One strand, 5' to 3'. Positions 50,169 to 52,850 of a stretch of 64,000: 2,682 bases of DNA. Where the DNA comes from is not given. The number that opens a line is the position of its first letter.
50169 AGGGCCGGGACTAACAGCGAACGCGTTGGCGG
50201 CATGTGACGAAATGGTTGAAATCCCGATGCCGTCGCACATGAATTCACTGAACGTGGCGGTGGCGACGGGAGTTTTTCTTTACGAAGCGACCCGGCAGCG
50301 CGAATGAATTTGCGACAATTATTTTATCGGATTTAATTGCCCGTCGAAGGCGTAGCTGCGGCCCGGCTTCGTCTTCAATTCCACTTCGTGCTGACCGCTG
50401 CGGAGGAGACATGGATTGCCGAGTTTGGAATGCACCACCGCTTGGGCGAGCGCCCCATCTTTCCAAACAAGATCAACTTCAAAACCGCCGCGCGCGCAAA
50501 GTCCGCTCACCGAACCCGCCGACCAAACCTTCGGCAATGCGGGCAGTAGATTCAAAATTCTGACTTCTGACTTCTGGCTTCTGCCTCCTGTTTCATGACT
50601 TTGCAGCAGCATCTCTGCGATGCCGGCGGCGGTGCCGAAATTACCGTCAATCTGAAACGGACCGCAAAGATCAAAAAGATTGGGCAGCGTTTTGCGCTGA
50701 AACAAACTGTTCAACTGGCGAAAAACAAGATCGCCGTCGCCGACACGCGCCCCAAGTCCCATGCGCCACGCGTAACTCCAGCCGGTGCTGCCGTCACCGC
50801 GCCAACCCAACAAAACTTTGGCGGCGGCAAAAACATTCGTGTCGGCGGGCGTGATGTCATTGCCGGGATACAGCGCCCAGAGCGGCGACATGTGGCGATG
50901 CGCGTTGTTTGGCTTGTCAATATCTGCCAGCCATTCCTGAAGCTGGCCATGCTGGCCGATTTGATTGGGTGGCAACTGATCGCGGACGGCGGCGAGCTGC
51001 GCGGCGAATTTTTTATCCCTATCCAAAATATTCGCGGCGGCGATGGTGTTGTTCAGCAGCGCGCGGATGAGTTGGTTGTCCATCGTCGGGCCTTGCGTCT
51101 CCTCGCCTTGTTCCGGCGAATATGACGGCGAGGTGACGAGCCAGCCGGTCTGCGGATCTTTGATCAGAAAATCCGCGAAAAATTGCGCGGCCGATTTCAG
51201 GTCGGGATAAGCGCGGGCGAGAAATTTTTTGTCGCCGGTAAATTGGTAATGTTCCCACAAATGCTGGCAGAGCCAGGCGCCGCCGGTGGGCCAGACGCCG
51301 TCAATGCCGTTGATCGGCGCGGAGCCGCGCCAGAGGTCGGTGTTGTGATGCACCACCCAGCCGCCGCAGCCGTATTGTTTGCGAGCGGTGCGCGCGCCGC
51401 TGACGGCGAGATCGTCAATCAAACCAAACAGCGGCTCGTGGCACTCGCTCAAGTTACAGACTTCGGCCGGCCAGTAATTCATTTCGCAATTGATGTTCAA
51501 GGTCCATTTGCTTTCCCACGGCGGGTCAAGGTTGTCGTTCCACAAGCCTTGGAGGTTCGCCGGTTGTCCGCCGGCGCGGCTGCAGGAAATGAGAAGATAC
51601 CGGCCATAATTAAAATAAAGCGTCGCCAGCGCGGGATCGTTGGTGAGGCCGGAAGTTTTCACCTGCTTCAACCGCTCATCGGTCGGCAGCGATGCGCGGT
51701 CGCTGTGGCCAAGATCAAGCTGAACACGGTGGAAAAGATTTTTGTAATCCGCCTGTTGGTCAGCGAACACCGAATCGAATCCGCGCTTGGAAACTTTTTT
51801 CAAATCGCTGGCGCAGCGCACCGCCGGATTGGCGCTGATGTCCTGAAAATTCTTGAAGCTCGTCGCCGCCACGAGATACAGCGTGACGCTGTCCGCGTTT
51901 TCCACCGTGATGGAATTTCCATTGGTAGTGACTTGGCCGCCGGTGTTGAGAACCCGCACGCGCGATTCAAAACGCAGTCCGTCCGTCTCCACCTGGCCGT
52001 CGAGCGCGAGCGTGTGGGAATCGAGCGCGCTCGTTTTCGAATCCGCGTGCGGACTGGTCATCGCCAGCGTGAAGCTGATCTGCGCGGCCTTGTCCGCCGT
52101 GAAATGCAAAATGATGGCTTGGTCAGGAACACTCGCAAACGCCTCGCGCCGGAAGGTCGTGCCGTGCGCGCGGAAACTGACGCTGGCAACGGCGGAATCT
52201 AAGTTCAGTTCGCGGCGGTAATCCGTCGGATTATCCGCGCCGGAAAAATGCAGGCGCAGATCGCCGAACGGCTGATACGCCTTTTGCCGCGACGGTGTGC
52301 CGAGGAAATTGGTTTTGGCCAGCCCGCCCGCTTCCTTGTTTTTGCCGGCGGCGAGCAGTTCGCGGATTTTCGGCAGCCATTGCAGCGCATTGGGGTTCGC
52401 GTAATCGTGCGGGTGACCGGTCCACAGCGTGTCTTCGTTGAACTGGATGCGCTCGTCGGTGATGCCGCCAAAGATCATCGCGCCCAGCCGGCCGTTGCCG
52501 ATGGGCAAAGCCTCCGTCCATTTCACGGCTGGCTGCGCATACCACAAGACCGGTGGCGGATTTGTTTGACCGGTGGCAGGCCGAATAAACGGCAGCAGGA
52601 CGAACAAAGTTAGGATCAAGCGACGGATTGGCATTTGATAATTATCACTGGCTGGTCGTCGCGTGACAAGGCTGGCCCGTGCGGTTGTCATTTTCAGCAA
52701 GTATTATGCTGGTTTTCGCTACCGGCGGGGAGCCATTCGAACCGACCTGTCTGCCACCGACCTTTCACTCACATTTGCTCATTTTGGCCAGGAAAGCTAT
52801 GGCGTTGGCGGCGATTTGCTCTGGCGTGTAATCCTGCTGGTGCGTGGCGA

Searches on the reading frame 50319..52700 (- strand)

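Call 80: search_protein_families(library=pfam, proteins=[window:50319-52700:-], max_evalue=0.00001)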
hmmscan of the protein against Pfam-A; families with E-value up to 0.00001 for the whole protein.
window:50319-52700:- (793 aa): 3 families
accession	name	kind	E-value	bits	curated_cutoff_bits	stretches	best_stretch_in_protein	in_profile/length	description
PF22124.2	Glyco_hydro_95_cat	-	5.6e-167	556.2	27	1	308-698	2-408/408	Glycosyl hydrolase family 95 catalytic domain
PF14498.12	Glyco_hyd_65N_2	-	2e-78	264.1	27.7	1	52-284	1-233/234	Glycosyl hydrolase family 65, N-terminal domain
PF21307.2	Glyco_hydro_95_C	-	1.2e-19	71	27.6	1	711-778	2-68/94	Glycoside hydrolase family 95, C-terminal domain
